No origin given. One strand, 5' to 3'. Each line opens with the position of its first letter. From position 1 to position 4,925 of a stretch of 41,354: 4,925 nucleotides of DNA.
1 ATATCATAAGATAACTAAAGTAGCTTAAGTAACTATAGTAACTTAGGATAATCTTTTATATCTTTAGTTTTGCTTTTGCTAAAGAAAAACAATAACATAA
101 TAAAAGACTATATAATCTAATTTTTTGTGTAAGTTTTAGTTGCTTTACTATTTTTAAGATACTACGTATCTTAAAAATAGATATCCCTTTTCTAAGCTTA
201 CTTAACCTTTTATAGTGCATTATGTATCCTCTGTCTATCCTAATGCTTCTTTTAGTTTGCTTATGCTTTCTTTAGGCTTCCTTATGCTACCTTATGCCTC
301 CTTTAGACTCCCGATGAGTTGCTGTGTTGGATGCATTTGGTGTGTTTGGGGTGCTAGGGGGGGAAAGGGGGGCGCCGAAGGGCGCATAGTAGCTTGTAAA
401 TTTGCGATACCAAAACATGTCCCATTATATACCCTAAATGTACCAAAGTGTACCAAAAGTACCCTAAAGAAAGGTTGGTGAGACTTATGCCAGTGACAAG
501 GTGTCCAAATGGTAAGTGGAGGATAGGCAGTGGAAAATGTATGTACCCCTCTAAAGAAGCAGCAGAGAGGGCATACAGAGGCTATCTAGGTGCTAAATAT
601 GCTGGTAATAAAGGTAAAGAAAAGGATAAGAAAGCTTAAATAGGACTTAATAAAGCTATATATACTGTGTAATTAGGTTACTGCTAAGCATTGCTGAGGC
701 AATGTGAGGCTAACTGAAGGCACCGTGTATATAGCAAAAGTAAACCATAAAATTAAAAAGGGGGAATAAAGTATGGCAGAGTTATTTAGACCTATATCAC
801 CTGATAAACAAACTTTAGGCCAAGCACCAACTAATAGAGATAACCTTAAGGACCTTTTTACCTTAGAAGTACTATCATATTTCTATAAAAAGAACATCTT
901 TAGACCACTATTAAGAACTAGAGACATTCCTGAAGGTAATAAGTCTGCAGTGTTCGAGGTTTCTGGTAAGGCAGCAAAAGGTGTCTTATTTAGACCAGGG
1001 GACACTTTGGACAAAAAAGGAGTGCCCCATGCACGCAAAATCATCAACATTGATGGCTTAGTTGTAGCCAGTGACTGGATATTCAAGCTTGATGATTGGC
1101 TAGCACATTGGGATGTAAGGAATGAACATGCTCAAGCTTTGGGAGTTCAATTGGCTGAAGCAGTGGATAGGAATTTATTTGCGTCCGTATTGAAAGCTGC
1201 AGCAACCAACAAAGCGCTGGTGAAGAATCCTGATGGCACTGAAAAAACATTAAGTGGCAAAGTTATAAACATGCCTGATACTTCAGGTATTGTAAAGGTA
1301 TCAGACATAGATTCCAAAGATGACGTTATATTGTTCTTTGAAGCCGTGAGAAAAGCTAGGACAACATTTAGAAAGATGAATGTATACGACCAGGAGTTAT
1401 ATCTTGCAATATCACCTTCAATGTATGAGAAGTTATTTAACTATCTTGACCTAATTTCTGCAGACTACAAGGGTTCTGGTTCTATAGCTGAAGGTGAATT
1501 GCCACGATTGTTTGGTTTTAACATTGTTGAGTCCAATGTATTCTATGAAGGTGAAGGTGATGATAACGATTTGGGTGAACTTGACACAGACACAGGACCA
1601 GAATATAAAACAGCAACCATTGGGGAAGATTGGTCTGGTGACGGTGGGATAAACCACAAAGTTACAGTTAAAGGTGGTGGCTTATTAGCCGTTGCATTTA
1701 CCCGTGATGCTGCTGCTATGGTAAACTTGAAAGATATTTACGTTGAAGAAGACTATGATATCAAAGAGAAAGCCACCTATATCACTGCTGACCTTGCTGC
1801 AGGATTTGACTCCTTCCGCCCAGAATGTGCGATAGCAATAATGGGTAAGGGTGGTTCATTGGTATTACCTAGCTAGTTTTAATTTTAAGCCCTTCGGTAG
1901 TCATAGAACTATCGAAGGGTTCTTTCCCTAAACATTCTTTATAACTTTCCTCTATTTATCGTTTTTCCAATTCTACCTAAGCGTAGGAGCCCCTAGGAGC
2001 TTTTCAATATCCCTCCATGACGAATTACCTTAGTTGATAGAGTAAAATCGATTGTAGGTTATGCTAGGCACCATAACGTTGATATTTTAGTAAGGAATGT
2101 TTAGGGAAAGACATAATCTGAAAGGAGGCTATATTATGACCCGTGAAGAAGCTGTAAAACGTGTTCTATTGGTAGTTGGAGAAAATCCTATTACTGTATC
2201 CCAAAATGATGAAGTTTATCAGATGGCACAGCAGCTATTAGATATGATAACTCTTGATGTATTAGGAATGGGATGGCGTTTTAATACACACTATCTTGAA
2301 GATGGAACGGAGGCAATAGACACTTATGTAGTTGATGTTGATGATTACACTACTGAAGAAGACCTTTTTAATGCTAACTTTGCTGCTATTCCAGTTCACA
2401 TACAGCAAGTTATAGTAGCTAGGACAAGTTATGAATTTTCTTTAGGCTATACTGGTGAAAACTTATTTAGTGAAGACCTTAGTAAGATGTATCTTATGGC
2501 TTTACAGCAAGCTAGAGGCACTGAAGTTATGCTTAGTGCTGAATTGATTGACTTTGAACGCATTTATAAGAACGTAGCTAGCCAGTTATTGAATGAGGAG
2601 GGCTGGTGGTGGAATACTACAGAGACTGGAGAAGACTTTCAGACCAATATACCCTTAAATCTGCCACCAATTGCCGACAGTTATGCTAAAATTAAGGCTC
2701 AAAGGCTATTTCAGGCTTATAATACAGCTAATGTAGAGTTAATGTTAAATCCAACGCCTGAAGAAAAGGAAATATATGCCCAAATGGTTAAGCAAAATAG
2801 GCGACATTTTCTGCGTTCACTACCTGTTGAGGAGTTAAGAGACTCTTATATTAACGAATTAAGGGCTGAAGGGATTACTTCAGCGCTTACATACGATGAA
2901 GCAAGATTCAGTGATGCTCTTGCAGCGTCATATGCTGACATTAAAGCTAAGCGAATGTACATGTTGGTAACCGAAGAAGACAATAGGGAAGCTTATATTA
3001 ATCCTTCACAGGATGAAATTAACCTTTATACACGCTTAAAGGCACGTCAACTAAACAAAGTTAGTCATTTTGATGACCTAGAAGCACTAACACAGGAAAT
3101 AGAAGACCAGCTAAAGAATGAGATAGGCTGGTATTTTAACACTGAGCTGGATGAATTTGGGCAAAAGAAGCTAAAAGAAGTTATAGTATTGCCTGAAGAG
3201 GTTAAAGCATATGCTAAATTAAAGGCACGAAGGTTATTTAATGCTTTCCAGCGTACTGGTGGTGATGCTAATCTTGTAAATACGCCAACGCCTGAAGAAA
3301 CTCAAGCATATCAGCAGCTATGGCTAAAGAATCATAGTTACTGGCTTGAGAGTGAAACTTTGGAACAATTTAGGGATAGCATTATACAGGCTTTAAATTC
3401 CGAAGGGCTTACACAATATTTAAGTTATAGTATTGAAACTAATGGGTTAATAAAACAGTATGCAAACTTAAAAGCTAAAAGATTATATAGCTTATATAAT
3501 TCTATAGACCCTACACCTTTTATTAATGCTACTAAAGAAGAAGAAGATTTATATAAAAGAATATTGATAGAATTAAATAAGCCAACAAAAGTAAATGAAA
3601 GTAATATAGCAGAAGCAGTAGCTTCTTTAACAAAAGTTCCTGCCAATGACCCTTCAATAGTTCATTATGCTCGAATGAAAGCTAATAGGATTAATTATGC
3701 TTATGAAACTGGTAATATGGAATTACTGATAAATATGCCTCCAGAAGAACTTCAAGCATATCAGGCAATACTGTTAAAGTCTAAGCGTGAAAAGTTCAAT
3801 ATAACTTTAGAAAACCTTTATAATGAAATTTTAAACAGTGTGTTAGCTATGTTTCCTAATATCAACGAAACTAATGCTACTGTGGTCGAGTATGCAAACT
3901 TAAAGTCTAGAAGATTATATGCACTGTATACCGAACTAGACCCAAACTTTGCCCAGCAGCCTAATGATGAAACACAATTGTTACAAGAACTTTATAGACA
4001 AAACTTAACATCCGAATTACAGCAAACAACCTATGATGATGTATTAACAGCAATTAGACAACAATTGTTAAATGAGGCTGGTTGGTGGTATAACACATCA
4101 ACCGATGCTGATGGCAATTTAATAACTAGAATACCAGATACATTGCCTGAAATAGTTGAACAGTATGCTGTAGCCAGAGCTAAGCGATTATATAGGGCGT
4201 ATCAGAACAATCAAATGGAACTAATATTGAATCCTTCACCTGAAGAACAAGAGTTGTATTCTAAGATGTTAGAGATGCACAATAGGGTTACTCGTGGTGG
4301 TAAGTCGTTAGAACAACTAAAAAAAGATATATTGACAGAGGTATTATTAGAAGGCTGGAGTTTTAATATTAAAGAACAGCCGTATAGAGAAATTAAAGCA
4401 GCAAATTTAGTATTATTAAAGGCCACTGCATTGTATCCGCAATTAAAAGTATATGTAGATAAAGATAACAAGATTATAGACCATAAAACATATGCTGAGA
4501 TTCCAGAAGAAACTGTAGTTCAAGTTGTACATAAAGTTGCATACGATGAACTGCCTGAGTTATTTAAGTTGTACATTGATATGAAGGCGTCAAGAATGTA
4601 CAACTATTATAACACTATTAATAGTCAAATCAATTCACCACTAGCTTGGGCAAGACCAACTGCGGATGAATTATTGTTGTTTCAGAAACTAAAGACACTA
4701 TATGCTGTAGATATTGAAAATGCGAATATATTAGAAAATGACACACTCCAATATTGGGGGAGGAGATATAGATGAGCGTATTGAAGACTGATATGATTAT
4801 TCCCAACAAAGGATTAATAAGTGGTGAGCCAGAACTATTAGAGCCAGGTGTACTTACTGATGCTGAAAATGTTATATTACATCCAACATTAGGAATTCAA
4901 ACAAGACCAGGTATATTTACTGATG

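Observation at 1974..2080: A ~107-nt conserved intergenic module occurs four times, one copy ahead of each non-early gene block (copy A described here)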

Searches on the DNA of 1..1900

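Call 79: search_with_rna_model(model_id=R1, source=window, start=1, end=1900, filters=off, max_evalue=10, show_alignments=2)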
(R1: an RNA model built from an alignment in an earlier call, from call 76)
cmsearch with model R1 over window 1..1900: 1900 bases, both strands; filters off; matches with E-value up to 10: 12.
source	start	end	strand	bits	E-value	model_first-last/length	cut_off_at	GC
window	155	218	-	7.8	0.48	1-120/120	no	0.28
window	275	393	+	7.2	0.66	1-120/120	no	0.56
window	5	53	-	5.2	2.1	1-120/120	no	0.27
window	842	872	-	4.9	2.5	1-120/120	no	0.35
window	186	226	+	4.8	2.7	1-120/120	no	0.29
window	570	654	+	4.8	2.7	1-120/120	no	0.33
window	652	675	-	4.7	2.9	1-120/120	no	0.21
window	1309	1335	+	3.9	4.7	1-120/120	no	0.3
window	701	746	-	3.8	4.8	1-120/120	no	0.41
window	67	99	+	3.5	5.7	1-120/120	no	0.24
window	1712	1730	+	3.4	6.1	73-91/120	no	0.42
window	729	754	+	3.4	6.3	1-120/120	no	0.19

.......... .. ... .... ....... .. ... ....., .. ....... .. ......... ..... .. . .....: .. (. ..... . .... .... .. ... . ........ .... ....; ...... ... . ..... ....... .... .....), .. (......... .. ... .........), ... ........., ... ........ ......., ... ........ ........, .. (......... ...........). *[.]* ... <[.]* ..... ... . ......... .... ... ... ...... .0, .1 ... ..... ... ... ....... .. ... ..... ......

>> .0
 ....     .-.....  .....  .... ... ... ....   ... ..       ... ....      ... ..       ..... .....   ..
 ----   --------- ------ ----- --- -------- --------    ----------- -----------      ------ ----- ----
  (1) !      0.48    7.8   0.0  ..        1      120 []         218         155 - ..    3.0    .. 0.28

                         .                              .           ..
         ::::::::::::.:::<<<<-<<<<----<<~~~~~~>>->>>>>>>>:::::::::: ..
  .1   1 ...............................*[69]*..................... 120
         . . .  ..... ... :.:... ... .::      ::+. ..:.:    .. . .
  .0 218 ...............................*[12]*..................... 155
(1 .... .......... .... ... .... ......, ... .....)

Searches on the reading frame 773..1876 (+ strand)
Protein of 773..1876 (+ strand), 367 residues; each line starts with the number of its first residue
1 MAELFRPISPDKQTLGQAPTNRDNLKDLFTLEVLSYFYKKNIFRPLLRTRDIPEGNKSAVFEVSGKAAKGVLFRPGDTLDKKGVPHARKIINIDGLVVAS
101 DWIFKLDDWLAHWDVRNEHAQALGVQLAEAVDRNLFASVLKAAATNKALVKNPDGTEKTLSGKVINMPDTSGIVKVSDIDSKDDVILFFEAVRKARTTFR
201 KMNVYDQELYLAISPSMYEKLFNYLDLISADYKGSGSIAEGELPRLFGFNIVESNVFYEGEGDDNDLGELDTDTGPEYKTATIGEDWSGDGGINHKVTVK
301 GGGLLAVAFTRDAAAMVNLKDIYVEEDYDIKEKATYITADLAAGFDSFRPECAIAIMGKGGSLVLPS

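Call 14: search_protein_families(library=phrogs, proteins=[window:773-1876:+], max_evalue=0.001)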
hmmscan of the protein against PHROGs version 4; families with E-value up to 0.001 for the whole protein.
window:773-1876:+ (367 aa): 5 families
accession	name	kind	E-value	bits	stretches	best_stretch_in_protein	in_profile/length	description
phrog_267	-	head and packaging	4.2e-46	158.9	1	18-361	34-328/410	major head protein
phrog_27239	-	head and packaging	2.3e-14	54.7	1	25-145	28-149/163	major head protein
phrog_3437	-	head and packaging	1.8e-10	41.5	1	165-344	138-277/294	major head protein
phrog_283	-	head and packaging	1.9e-06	28.5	0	190-255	148-215/385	major head protein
phrog_544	-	head and packaging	4.9e-06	27.2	1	115-354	104-269/282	major head protein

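Call 15: search_protein_families(library=pfam, proteins=[window:773-1876:+], max_evalue=0.01)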
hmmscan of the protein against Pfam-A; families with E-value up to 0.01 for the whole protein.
window:773-1876:+ (367 aa): 2 families
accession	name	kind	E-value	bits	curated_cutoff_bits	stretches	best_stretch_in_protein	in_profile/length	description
PF21703.3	Gp10A-like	-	2.7e-26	93.4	27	1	69-356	9-278/279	Major capsid protein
PF19821.5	Phage_capsid_2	-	1.5e-08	34.7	25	1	84-260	64-228/293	Phage capsid protein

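Call 49: find_related_loci(query=A4, collection=viral_contigs, flank=3000)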
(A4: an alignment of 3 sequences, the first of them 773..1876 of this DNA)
Query A4 (367 aa) in viral_contigs; peptide patterns used: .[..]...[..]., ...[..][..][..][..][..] (x = any residue, [..] = any of these).
380 stretches matched a pattern; 8 encode a relative of the query (tblastn E <= 1e-3); 8 distinct loci.
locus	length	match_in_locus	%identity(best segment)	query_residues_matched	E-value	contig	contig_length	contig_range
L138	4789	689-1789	98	1-367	0e+0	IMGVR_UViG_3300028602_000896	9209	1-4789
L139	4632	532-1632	98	1-367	0e+0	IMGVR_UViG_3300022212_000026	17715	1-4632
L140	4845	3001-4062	64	1-363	1e-150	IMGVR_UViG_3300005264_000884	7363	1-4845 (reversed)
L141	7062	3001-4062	64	1-363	4e-150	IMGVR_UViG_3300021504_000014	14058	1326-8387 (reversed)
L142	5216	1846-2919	62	1-365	2e-147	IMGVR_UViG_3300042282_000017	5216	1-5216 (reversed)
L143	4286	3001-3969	34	10-363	4e-57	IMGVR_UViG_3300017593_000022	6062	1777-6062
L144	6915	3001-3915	25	13-356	4e-19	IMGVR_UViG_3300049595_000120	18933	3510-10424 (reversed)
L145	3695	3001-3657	25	28-259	6e-14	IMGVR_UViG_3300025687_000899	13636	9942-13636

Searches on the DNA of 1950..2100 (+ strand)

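Call 11: search_dna_similar(query=window:1950-2100:+, collection=phages, mode=distant, max_rows=30, max_evalue=0.01)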
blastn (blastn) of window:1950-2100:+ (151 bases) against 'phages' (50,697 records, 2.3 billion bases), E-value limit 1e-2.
No match.

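Call 76: build_rna_model(alignment_id=A5, structure=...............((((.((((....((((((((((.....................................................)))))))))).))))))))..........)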
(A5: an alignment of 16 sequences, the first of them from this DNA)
Model R1 built from alignment A5 (16 sequences, 120 columns); structure: as given.
model positions 120; base pairs 18; branch points 0; effective number of sequences 2.21; information 0.59 bits per position. Calibrated on 0.2 Mb of random sequence (short: E-values are rough).
structure used (alignment columns):
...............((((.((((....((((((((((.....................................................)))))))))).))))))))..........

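Call 77: search_with_rna_model(model_id=R1, sources=[window, L112, L115, L142, L143, L144, L145, L146, L147, L110], max_evalue=10, show_alignments=0)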
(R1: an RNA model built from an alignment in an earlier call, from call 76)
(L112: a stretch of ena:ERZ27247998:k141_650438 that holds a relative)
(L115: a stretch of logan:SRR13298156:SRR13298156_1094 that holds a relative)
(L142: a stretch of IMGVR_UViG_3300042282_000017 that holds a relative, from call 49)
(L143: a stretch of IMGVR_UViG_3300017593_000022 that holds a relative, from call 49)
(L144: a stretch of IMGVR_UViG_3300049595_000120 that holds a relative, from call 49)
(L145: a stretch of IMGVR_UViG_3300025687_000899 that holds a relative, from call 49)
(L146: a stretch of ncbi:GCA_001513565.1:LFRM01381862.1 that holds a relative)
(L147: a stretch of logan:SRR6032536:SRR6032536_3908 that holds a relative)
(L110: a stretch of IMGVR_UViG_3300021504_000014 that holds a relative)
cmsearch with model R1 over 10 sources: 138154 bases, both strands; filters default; matches with E-value up to 10: 9.
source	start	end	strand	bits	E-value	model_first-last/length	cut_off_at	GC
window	34572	34691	-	133.9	3.3e-31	1-120/120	no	0.45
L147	2769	2888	+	132.1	9.7e-31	1-120/120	no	0.45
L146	13101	13220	+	128.7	7e-30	1-120/120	no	0.45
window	27641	27760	-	125.5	4.6e-29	1-120/120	no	0.44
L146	6076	6195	+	117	6.6e-27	1-120/120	no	0.47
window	1961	2080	+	113.3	5.7e-26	1-120/120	no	0.41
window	19363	19482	+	102.3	3.5e-23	1-120/120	no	0.42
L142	1042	1082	+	12.8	1.8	1-120/120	no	0.37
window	19212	19261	+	11.8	3.4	1-120/120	no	0.42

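Call 78: search_with_rna_model(model_id=R1, source=L112, start=12000, end=14000, filters=off, max_evalue=10, show_alignments=2)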
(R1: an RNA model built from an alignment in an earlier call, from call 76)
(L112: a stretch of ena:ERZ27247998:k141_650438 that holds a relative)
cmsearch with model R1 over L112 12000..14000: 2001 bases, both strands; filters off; matches with E-value up to 10: 11.
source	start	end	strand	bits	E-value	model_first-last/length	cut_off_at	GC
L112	13122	13222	-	8.6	0.31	1-120/120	no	0.28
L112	13267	13298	-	8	0.44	1-120/120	no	0.31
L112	13625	13667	+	7.8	0.49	1-120/120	no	0.35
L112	12009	12046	+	6.4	1.1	1-120/120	no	0.34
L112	13814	13892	-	6.2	1.3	1-120/120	no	0.37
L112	13271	13308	+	5.2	2.3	1-120/120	no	0.34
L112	13834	13884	+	4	4.7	1-120/120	no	0.37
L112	13076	13124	+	3.6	5.7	1-120/120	no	0.33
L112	13686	13791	+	3.2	7.3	1-120/120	no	0.34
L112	12419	12530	+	3.1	7.8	1-120/120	no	0.5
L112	13570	13607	+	3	8.4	1-120/120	no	0.42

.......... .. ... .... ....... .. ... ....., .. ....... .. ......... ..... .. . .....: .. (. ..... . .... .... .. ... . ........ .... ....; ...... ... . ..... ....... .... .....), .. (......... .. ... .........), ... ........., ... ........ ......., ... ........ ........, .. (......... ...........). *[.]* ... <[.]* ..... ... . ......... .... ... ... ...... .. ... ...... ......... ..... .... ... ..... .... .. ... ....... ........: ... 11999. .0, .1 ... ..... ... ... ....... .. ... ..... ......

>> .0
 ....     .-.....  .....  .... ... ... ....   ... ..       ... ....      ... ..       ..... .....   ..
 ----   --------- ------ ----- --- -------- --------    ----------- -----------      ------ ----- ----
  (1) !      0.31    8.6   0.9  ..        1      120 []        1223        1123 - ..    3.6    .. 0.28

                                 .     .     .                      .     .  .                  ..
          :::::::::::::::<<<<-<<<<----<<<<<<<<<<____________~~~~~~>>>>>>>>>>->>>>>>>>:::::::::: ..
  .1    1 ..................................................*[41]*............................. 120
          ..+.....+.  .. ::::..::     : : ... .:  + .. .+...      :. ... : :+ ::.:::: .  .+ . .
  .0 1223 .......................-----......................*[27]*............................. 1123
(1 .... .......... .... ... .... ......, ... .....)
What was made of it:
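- The covariance model finds no significant match in the capsid leaders of the relatives (calls 77-79), so homology to those leaders is only suggestive.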

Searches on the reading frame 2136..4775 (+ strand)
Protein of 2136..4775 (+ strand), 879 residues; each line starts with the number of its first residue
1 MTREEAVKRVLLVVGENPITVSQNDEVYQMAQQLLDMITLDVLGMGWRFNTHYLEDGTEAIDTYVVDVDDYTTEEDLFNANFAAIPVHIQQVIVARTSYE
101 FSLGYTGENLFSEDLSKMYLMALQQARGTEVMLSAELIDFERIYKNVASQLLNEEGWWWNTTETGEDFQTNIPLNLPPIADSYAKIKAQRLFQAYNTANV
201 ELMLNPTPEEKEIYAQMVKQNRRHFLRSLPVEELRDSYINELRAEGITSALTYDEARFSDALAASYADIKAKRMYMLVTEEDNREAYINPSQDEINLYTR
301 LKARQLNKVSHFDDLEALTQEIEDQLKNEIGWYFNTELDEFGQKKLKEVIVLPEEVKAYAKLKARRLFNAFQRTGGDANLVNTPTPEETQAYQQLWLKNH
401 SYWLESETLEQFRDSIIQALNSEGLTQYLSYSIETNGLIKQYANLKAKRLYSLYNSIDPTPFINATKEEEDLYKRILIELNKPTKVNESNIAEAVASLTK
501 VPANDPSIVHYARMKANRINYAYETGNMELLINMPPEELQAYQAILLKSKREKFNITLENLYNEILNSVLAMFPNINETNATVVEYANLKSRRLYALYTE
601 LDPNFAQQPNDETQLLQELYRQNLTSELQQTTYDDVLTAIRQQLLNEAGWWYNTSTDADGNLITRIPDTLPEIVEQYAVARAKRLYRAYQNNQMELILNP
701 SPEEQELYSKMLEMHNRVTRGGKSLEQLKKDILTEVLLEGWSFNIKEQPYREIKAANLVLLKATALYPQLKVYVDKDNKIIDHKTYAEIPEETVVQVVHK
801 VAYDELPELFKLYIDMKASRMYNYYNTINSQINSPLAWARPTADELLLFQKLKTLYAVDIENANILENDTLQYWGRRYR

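Call 14: search_protein_families(library=phrogs, proteins=[window:2136-4775:+], max_evalue=0.001)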
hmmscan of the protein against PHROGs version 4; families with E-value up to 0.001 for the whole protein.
window:2136-4775:+ (879 aa): 1 family
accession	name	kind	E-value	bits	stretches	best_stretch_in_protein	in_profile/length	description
phrog_446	-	tail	3.3e-16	60.6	2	729-826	49-151/213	tail protein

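Call 15: search_protein_families(library=pfam, proteins=[window:2136-4775:+], max_evalue=0.01)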
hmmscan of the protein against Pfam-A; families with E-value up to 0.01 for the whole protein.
window:2136-4775:+ (879 aa): 2 families
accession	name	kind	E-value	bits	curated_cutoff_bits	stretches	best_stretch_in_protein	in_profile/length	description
PF17212.9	Tube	-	1.4e-12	48.3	22.3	2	730-824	35-136/169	Tail tubular protein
PF19095.5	DUF5783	-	0.0045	17.5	32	0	600-678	3-77/105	Family of unknown function (DUF5783)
